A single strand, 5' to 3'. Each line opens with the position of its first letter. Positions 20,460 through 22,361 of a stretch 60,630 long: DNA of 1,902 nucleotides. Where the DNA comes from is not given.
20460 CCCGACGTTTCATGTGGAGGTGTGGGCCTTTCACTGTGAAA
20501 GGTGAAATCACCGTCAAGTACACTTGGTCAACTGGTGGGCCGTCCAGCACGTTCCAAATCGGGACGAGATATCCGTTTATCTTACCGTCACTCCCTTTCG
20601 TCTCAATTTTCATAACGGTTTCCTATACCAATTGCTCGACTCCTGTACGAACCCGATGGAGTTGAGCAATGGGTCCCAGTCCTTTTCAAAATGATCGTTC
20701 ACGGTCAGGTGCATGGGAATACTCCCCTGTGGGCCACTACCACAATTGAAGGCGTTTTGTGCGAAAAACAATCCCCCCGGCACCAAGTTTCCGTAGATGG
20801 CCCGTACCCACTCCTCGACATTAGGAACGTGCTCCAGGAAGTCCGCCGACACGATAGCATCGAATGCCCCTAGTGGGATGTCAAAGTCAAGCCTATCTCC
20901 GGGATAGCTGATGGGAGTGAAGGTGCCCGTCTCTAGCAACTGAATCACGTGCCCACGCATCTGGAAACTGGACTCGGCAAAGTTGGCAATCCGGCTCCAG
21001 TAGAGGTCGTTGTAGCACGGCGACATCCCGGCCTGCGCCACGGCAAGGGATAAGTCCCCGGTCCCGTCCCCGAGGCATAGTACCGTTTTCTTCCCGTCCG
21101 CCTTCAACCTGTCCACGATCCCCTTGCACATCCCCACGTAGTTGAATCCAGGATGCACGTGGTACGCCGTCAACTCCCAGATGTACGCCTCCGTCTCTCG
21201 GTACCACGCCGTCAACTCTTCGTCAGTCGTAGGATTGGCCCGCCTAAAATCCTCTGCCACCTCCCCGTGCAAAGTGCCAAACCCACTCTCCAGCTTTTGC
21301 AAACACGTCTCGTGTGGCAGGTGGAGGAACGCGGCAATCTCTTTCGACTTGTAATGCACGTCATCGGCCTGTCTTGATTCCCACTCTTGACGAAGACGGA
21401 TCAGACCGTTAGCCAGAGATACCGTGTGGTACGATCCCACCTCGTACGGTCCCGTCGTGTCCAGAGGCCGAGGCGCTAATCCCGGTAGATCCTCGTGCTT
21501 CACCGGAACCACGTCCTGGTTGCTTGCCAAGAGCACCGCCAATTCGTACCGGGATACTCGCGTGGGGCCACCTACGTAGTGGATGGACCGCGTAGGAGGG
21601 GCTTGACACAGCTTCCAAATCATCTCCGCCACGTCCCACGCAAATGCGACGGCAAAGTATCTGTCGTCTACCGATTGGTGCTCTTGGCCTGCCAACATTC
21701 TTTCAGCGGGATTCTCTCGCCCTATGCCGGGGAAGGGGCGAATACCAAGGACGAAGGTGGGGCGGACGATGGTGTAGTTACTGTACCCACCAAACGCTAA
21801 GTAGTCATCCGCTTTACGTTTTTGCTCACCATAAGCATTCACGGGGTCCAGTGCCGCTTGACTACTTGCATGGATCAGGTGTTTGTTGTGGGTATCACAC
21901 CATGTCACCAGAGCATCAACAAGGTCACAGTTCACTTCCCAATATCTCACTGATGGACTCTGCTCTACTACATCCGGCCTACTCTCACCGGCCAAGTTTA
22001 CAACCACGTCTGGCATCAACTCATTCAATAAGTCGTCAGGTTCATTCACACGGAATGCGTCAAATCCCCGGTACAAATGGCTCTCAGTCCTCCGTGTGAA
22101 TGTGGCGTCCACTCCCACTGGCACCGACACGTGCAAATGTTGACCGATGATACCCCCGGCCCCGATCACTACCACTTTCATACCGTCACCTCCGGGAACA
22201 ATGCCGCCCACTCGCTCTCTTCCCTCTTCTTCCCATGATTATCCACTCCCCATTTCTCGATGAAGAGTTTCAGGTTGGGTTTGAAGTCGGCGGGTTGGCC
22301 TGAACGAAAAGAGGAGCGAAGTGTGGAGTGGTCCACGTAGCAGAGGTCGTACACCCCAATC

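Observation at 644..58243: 13-nt motif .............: 12 exact copies, locked to gene direction and parked just upstream of start codons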

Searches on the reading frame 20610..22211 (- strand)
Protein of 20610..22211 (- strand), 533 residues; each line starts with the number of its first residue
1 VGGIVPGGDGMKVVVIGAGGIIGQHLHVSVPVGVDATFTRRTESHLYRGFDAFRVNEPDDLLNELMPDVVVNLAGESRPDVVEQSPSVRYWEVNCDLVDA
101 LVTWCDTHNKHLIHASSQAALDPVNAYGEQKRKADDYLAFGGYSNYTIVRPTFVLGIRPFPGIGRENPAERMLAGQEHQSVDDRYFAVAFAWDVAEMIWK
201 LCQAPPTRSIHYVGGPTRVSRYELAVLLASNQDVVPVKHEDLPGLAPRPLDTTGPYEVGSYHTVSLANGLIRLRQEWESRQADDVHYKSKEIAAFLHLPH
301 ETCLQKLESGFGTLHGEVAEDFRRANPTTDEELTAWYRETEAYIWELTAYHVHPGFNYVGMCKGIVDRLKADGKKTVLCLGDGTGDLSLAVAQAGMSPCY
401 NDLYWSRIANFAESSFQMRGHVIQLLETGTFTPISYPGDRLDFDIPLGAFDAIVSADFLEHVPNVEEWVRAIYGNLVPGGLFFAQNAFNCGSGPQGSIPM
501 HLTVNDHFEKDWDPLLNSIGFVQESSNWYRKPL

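Call 7: search_protein_families(library=pfam, proteins=[window:20610-22211:-], max_evalue=0.001)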
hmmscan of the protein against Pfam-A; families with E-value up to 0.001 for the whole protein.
window:20610-22211:- (533 aa): 5 families
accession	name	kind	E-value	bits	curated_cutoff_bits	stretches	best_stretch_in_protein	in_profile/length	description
PF04321.23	RmlD_sub_bind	-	6.2e-15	55.5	27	1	11-250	1-254/287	RmlD substrate binding domain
PF01370.27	Epimerase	-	9.4e-10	38.7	20.9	1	13-204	1-227/240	NAD dependent epimerase/dehydratase family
PF13489.12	Methyltransf_23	-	3.7e-06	27.2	27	1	371-485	20-117/164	Methyltransferase domain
PF08242.18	Methyltransf_12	-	2.8e-05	25.2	30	1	439-482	64-98/98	Methyltransferase domain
PF08241.18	Methyltransf_11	-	3.1e-05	25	21.2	1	380-483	3-94/95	Methyltransferase domain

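Call 8: search_protein_families(library=phrogs, proteins=[window:20610-22211:-], max_evalue=0.00001)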
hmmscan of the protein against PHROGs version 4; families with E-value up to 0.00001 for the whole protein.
window:20610-22211:- (533 aa): 1 family
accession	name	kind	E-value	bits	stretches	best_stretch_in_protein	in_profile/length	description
phrog_540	-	DNA, RNA and nucleotide metabolism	1.7e-10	40.9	1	9-233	291-546/715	nucleotide-sugar epimerase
